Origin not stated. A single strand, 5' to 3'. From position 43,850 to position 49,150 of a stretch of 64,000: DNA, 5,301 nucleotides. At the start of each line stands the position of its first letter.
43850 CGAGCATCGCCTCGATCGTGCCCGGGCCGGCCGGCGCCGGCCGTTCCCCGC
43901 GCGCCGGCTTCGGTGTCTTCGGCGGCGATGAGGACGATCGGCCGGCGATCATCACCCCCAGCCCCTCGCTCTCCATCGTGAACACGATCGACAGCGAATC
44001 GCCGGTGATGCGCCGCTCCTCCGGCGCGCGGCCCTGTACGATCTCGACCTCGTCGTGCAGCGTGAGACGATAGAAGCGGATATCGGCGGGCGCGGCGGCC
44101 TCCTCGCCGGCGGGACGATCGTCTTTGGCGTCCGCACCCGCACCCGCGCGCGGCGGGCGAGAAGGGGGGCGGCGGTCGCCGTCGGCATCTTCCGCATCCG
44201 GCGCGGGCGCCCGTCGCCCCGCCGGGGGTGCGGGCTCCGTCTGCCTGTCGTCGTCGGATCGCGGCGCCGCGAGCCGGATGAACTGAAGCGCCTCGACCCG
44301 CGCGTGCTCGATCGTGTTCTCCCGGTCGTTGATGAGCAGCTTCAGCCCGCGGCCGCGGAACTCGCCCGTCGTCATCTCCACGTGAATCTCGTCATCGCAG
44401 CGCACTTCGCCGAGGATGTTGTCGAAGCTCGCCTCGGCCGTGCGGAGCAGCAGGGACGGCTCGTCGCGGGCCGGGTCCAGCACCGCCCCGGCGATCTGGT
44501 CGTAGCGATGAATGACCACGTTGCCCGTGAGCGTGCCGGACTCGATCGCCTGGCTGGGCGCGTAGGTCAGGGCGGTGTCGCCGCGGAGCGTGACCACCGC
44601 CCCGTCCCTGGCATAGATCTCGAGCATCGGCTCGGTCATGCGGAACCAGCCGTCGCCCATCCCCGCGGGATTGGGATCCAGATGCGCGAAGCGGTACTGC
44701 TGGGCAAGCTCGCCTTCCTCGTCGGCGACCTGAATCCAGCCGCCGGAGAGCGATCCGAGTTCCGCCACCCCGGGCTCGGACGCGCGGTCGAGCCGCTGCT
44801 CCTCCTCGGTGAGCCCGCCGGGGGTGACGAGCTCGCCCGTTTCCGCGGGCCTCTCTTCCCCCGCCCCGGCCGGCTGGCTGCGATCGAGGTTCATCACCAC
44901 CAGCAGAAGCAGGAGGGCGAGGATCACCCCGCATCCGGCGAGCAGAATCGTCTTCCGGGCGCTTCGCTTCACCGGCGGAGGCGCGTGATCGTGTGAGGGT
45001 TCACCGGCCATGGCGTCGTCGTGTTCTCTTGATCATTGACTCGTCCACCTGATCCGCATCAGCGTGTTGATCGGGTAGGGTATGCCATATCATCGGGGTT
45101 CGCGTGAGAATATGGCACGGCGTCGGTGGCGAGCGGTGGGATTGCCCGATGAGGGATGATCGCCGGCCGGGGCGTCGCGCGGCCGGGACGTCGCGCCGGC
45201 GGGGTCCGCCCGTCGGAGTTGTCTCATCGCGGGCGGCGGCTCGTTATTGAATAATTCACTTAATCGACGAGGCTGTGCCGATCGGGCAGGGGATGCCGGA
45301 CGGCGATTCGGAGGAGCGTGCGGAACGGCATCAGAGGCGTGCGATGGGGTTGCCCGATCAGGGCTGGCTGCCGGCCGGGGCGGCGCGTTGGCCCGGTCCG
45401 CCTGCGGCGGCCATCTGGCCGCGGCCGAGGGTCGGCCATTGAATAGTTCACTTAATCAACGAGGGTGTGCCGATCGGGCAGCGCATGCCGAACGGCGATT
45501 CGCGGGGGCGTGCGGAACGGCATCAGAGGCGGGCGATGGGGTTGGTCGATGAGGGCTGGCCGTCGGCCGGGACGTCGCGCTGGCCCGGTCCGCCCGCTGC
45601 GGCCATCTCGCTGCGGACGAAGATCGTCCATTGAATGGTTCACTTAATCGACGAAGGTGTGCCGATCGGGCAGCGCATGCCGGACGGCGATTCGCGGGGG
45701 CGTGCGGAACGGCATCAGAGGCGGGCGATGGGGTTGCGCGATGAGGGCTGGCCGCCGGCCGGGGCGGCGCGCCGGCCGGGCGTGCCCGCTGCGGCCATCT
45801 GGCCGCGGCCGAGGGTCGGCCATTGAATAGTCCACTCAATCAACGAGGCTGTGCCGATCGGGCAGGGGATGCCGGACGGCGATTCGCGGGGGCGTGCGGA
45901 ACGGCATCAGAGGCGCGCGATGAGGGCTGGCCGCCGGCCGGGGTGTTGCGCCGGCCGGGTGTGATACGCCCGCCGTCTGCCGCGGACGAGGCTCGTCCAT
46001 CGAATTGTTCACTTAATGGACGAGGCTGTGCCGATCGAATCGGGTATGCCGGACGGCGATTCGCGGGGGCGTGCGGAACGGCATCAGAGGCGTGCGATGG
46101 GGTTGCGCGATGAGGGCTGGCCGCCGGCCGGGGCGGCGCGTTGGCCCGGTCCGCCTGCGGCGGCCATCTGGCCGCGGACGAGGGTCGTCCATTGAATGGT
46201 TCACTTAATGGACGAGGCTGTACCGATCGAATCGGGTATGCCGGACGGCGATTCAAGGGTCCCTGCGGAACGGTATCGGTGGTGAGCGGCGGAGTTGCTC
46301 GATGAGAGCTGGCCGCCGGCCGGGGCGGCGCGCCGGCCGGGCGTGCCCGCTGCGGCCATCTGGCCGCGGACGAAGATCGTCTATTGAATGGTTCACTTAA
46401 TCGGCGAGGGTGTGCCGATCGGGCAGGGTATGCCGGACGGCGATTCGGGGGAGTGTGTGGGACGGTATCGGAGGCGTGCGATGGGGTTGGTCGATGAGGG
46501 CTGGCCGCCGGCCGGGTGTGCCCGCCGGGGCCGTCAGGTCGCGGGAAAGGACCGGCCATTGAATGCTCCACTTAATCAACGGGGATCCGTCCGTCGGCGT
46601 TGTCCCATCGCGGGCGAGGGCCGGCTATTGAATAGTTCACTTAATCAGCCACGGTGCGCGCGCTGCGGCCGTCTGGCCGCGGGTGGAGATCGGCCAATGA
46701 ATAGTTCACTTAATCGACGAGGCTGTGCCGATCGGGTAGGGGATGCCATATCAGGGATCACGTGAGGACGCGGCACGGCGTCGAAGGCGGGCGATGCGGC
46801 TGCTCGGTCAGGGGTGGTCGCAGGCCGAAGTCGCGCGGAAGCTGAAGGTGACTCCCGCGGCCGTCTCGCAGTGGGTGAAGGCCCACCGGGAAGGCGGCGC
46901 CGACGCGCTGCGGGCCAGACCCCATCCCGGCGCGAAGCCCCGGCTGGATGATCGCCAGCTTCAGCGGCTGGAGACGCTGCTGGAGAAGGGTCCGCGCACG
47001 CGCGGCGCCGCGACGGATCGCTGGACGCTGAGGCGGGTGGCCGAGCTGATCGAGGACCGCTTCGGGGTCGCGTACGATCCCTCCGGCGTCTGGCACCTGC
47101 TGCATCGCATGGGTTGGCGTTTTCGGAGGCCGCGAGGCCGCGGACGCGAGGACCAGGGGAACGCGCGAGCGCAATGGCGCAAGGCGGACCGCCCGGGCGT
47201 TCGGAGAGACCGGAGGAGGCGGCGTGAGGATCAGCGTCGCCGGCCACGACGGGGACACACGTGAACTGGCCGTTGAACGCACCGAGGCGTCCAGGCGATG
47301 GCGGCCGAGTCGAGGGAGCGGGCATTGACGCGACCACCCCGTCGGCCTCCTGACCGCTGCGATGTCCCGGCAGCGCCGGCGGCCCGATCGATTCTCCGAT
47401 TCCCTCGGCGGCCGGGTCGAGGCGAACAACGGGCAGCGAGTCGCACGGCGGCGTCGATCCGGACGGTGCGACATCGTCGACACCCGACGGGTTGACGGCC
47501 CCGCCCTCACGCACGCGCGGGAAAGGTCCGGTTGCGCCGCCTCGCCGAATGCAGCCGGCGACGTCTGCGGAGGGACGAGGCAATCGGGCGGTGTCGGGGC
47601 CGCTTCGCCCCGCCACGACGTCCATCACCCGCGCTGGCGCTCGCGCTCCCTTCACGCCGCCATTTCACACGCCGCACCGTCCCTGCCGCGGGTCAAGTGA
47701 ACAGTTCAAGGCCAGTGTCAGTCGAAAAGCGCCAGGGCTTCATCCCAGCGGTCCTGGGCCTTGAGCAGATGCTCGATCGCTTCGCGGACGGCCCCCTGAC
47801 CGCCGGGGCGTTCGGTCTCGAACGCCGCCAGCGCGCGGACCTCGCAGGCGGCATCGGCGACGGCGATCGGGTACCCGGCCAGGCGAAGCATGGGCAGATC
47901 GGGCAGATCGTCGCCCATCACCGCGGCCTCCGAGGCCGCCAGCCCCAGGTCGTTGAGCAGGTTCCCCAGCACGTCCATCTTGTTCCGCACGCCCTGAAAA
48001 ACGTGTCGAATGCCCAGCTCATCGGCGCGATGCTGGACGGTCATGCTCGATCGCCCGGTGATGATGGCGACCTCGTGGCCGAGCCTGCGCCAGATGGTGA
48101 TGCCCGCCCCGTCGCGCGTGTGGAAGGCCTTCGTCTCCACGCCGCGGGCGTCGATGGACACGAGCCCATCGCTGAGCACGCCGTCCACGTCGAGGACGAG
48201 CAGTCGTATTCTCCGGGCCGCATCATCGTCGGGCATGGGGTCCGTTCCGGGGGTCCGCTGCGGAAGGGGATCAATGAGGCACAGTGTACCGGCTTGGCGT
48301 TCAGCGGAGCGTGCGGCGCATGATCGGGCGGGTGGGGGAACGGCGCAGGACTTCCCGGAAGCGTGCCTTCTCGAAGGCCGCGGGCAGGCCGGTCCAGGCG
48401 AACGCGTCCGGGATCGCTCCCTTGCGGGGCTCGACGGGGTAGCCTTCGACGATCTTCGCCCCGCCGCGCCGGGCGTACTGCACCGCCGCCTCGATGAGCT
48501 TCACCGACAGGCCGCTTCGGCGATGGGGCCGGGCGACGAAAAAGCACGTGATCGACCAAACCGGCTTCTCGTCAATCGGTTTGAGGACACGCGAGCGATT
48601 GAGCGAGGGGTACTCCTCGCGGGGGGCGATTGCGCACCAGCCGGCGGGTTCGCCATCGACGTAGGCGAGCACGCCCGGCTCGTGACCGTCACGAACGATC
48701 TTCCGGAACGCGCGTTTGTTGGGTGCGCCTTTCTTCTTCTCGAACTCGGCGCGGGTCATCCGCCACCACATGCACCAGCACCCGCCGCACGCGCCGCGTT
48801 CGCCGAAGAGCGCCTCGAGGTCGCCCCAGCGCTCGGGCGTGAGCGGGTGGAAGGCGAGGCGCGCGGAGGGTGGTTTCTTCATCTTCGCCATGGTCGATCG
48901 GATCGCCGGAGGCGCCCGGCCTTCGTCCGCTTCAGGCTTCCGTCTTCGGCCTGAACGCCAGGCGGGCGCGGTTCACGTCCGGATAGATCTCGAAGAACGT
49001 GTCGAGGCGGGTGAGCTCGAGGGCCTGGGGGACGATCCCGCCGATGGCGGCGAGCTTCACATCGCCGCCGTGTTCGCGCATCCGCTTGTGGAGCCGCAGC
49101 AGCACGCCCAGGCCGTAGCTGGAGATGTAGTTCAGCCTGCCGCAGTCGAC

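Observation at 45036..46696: Head-to-tail array of ~10 copies of only the LEFT END of an IS630-like element (TIR plus first ~48 transposase codons), with a period of exactly 192 bp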

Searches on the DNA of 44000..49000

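Call 9: search_rna_families(source=window, start=44000, end=49000, threshold=evalue, max_evalue=1)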
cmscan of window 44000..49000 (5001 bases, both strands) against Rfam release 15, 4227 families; matches with E-value up to 1: 0.
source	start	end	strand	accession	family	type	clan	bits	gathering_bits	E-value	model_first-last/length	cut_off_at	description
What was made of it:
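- No RNA family matches (call 9).
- Tried and rejected: Known RNA families: Rfam scan of 44000-49000 at E <= 1 found nothing (call 9).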

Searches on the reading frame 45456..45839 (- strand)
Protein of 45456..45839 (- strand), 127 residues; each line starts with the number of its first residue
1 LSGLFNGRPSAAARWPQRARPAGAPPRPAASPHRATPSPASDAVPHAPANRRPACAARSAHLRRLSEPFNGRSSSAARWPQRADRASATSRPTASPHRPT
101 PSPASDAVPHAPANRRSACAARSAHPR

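Call 53: search_protein_families(library=pfam, proteins=[window:45456-45839:-], max_evalue=0.01)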
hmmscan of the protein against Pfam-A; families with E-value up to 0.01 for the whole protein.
window:45456-45839:- (127 aa): 0 families

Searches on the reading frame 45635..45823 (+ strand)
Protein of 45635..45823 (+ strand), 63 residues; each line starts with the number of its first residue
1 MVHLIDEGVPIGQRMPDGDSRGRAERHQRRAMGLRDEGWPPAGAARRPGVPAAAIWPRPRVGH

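Call 31: find_homologous_proteins(query=window:45635-45823:+, max_evalue=10)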
Query seq(63 aa): 1 candidates shared short words with the query, none scored E <= 10.
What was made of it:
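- Tried and rejected: No homologue of the 63-aa unit ORF (call 31).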

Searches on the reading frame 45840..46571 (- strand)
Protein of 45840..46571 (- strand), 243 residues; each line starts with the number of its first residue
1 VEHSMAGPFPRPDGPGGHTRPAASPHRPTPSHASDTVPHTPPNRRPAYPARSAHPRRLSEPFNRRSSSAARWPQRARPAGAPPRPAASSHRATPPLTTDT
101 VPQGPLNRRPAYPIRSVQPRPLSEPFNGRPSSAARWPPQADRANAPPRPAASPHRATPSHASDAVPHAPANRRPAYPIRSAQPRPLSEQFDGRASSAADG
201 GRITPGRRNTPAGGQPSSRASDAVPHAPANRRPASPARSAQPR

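Call 34: find_encoding_contigs(protein=window:45840-46571:-, flank=3000, max_places=5)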
Protein window:45840-46571:- (243 aa): no gene with exactly this product is on record in the collection.
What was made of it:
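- Tried and rejected: The 243-aa ORF is not on record (call 34).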

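Call 53: search_protein_families(library=pfam, proteins=[window:45840-46571:-], max_evalue=0.01)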
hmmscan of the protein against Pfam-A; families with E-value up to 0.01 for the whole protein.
window:45840-46571:- (243 aa): 0 families

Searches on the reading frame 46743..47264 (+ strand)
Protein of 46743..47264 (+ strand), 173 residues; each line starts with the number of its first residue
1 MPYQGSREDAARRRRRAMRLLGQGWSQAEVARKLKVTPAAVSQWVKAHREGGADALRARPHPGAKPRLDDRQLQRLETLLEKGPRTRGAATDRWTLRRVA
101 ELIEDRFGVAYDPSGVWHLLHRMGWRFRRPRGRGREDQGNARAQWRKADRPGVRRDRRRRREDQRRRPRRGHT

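Call 8: search_protein_families(library=pfam, proteins=[window:46743-47264:+], max_evalue=0.1)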
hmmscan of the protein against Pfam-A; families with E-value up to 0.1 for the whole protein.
window:46743-47264:+ (173 aa): 17 families
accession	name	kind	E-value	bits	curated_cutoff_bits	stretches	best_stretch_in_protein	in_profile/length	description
PF13592.12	HTH_33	-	2.2e-18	66.1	25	1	92-148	3-59/60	Winged helix-turn helix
PF13565.12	HTH_32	-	6e-16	59.2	33.7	1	41-120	2-73/73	Homeodomain-like domain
PF13518.12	HTH_28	-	1.4e-09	38.3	25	1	13-61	1-49/52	Helix-turn-helix domain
PF13384.12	HTH_23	-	1.4e-09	37.9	24.6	1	11-57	4-50/50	Homeodomain-like domain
PF13551.12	HTH_29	-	6e-09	36.3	28.1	1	14-74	1-64/64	Winged helix-turn helix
PF06056.18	Terminase_5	-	1.9e-07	31.3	20.3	1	14-57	3-46/58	Putative ATPase subunit of terminase (gpP-like)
PF01381.28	HTH_3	-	3.5e-06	27.4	23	1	16-49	2-34/55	Helix-turn-helix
PF01527.26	HTH_Tnp_1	-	0.00011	22.8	24.1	1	16-77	14-71/75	Transposase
PF15943.11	YdaS_toxin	-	0.00048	20.3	30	1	26-49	10-33/65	Bacterial toxin YdaS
PF14549.12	P22_Cro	-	0.00051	20.2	30.2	1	26-45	11-30/60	DNA-binding transcriptional regulator Cro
PF08281.18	Sigma70_r4_2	-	0.0014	18.7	25.7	1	12-45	13-47/54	Sigma-70, region 4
PF05344.16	DUF746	-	0.0019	18.6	26.9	1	15-50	3-38/64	Domain of Unknown Function (DUF746)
PF13542.12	HTH_Tnp_ISL3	-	0.0039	17.1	27.4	1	16-48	19-50/51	Helix-turn-helix domain of transposase family ISL3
PF04218.19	CENP-B_N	-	0.0079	16.3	21.2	1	17-49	15-47/53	CENP-B N-terminal DNA-binding domain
PF02796.21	HTH_7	-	0.036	14.7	23.8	0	16-39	13-36/45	Helix-turn-helix domain of resolvase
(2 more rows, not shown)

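Call 12: find_homologous_proteins(query=window:46743-47264:+)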
Query window:46743-47264:+ (173 aa): 53 proteins with E <= 0.001 among 8000 candidates.
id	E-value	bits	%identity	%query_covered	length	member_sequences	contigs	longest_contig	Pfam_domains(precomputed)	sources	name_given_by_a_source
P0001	8.2e-95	334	100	90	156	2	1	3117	PF13384.13,PF13551.13,PF13518.13,PF01381.29,PF13592.13,PF13565.13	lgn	-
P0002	8.1e-59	216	67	86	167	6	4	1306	PF13384.13,PF13551.13,PF01527.27,PF13518.13,PF01381.29,PF13592.13,PF06056.19,PF13565.13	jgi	jgi:transposase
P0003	4.6e-58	214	66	90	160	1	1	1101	PF13384.13,PF13551.13,PF01527.27,PF13518.13,PF13592.13,PF06056.19,PF13565.13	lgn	-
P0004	3.5e-57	211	66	92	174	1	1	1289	PF13384.13,PF13551.13,PF01527.27,PF13518.13,PF01381.29,PF13592.13,PF13565.13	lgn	-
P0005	2.8e-55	205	63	92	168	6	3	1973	PF13384.13,PF13551.13,PF01527.27,PF13518.13,PF13592.13,PF13565.13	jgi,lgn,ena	-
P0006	1.4e-53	199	62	93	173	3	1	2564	PF13384.13,PF13551.13,PF01527.27,PF13518.13,PF13592.13,PF13565.13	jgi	jgi:transposase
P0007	4.1e-53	198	62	90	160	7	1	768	PF13384.13,PF13551.13,PF01527.27,PF13518.13,PF13592.13,PF13565.13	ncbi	-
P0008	3.2e-52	195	63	90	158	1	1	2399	PF13384.13,PF13551.13,PF13518.13,PF13592.13,PF13565.13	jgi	jgi:transposase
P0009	5.8e-52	194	64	83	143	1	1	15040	PF13384.13,PF13551.13,PF01527.27,PF13518.13,PF01381.29,PF13592.13,PF13565.13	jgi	-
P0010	5.1e-51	191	62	90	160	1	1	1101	PF13384.13,PF13551.13,PF13518.13,PF01381.29,PF13592.13,PF06056.19,PF13565.13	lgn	-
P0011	6.5e-51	191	60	97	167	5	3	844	PF13384.13,PF13551.13,PF01527.27,PF13518.13,PF13592.13,PF13565.13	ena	-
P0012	2.8e-50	189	64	80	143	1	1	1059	PF13384.13,PF13551.13,PF01527.27,PF13518.13,PF01381.29,PF13592.13,PF13565.13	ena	-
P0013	3.3e-50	188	61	84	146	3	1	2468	PF13384.13,PF13551.13,PF01527.27,PF13518.13,PF13592.13,PF13565.13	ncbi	-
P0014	5.1e-50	188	59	92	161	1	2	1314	PF13384.13,PF13551.13,PF01527.27,PF13518.13,PF13592.13,PF13565.13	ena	-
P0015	8.4e-50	187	62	84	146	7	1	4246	PF13384.13,PF13551.13,PF01527.27,PF13518.13,PF01381.29,PF13592.13,PF13565.13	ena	-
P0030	2.0e-45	173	57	90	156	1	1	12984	PF13384.13,PF13551.13,PF13518.13,PF01381.29,PF13592.13,PF13565.13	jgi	-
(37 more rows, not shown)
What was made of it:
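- The cluster of the window's OrfA holds one contig (call 12).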

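Call 13: find_encoding_contigs(protein=P0009, flank=4000, max_places=3)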
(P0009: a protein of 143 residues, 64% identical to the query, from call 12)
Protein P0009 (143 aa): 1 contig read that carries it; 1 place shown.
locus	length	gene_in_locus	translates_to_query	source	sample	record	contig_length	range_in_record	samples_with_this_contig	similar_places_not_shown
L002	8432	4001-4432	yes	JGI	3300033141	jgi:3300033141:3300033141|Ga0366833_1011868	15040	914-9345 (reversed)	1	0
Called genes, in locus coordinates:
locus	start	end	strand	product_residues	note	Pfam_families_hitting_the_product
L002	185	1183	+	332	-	PF00348:polyprenyl_synt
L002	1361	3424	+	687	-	PF08450:SGL (faint), PF26550:Tricorn_2nd, PF00930:DPPIV_N (faint), PF26549:Tricorn_N, PF07676:PD40, PF26549:Tricorn_N (weak), PF00326:Peptidase_S9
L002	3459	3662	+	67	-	-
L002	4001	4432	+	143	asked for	PF01381:HTH_3 (weak), PF01527:HTH_Tnp_1 (weak), PF13384:HTH_23 (weak), PF13518:HTH_28, PF13551:HTH_29, PF13565:HTH_32, PF13592:HTH_33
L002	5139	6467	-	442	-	PF14684:Tricorn_C1, PF00595:PDZ (weak), PF13180:PDZ_2 (weak), PF17820:PDZ_6, PF03572:Peptidase_S41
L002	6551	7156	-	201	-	-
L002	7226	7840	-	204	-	PF00196:GerE, PF00989:PAS, PF08448:PAS_4, PF13426:PAS_9 (weak), PF08447:PAS_3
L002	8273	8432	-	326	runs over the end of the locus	PF02540:NAD_synthase (weak), PF00958:GMP_synt_C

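Call 14: find_encoding_contigs(protein=P0002, flank=4000, max_places=4)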
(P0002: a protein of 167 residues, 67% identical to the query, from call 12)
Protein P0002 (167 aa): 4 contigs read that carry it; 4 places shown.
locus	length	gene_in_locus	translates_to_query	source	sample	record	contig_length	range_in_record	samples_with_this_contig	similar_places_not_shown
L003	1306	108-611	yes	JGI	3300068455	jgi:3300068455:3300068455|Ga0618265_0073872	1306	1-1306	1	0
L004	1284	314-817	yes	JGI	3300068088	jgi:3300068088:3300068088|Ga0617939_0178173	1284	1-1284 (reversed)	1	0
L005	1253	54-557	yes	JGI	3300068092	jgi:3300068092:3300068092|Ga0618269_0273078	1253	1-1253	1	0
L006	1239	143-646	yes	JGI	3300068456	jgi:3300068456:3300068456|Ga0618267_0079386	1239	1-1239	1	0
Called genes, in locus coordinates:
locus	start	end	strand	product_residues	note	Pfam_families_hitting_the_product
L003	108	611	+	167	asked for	PF01527:HTH_Tnp_1, PF13384:HTH_23, PF06056:Terminase_5 (weak), PF13518:HTH_28, PF13551:HTH_29, PF01381:HTH_3 (weak), PF13565:HTH_32, PF13592:HTH_33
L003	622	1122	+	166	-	PF13358:DDE_3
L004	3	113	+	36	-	?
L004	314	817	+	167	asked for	PF01527:HTH_Tnp_1, PF13384:HTH_23, PF06056:Terminase_5 (weak), PF13518:HTH_28, PF13551:HTH_29, PF01381:HTH_3 (weak), PF13565:HTH_32, PF13592:HTH_33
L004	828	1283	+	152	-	?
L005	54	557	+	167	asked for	PF01527:HTH_Tnp_1, PF13384:HTH_23, PF06056:Terminase_5 (weak), PF13518:HTH_28, PF13551:HTH_29, PF01381:HTH_3 (weak), PF13565:HTH_32, PF13592:HTH_33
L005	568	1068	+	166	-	PF13358:DDE_3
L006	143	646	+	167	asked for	PF01527:HTH_Tnp_1, PF13384:HTH_23, PF06056:Terminase_5 (weak), PF13518:HTH_28, PF13551:HTH_29, PF01381:HTH_3 (weak), PF13565:HTH_32, PF13592:HTH_33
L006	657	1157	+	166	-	PF13358:DDE_3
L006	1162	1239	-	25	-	?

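Call 15: find_encoding_contigs(protein=P0030, flank=4000, max_places=3)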
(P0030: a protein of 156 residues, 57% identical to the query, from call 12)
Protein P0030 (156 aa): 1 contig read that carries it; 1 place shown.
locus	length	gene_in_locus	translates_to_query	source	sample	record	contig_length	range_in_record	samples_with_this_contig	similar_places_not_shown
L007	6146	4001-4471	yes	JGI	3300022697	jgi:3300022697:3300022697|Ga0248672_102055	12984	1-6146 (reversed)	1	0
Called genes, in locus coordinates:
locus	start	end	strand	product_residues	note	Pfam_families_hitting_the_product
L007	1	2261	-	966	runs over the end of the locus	PF00675:Peptidase_M16, PF05193:Peptidase_M16_C, PF00675:Peptidase_M16, PF05193:Peptidase_M16_C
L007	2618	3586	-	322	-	PF01797:Y1_Tnp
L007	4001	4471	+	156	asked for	PF13384:HTH_23, PF13518:HTH_28 (weak), PF13551:HTH_29 (weak), PF01381:HTH_3 (weak), PF13565:HTH_32, PF13592:HTH_33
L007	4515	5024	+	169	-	PF13358:DDE_3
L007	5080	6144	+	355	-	?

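Call 52: search_protein_families(library=ncbifam, proteins=[window:46743-47264:+, L003:108-611:+, L003:622-1122:+], max_evalue=0.001)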
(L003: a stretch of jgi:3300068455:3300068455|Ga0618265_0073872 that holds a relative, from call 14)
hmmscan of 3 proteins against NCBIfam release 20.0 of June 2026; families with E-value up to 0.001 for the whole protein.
window:46743-47264:+ (173 aa): 4 families
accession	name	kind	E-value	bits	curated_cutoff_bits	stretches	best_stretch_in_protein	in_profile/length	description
NF033545.0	transpos_IS630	equivalog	1.6e-28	100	100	1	13-153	1-134/299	IS630 family transposase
NF033516.0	transpos_IS3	equivalog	4.5e-06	26.1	160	1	21-81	11-69/369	IS3 family transposase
NF033577.2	transpos_IS481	equivalog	6e-06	26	224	1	13-132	2-114/284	IS481 family transposase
NF033546.1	transpos_IS21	equivalog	0.00027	20.5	160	1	19-108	3-83/294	IS21 family transposase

L003:108-611:+ (167 aa): 4 families
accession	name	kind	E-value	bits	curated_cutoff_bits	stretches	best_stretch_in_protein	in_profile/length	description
NF033545.0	transpos_IS630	equivalog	1e-30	107.3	100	1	13-161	1-143/299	IS630 family transposase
NF033577.2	transpos_IS481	equivalog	3.3e-08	33.4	224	1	14-135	2-117/284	IS481 family transposase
NF033516.0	transpos_IS3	equivalog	2e-07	30.6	160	1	20-80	10-68/369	IS3 family transposase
NF033546.1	transpos_IS21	equivalog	0.00056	19.5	160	1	18-91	2-72/294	IS21 family transposase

L003:622-1122:+ (166 aa): 1 family
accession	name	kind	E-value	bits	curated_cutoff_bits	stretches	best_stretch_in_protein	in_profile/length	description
NF033545.0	transpos_IS630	equivalog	5.8e-24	85.1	100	1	2-146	156-296/299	IS630 family transposase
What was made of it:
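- On IS630 family IS: NF033545 E 1.6e-28, 100 bits (cutoff 100), profile positions 1-134 of 299 (call 52).
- Checked: Family: ORF 46743-47264 matches NCBIfam NF033545 'IS630 family transposase', profile positions 1-134 of 299, 100 bits against a cutoff of 100 (call 52).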

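Call 53: search_protein_families(library=pfam, proteins=[L003:622-1122:+], max_evalue=0.01)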
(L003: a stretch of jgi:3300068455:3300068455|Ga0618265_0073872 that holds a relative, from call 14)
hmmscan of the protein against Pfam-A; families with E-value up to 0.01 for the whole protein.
L003:622-1122:+ (166 aa): 1 family
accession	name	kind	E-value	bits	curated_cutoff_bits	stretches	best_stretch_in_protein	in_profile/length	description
PF13358.12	DDE_3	-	7e-23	81.5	28.6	1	3-132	13-140/146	DDE superfamily endonuclease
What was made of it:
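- On IS630 family IS: The domain is present in relatives (PF13358; calls 14, 15, 53).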
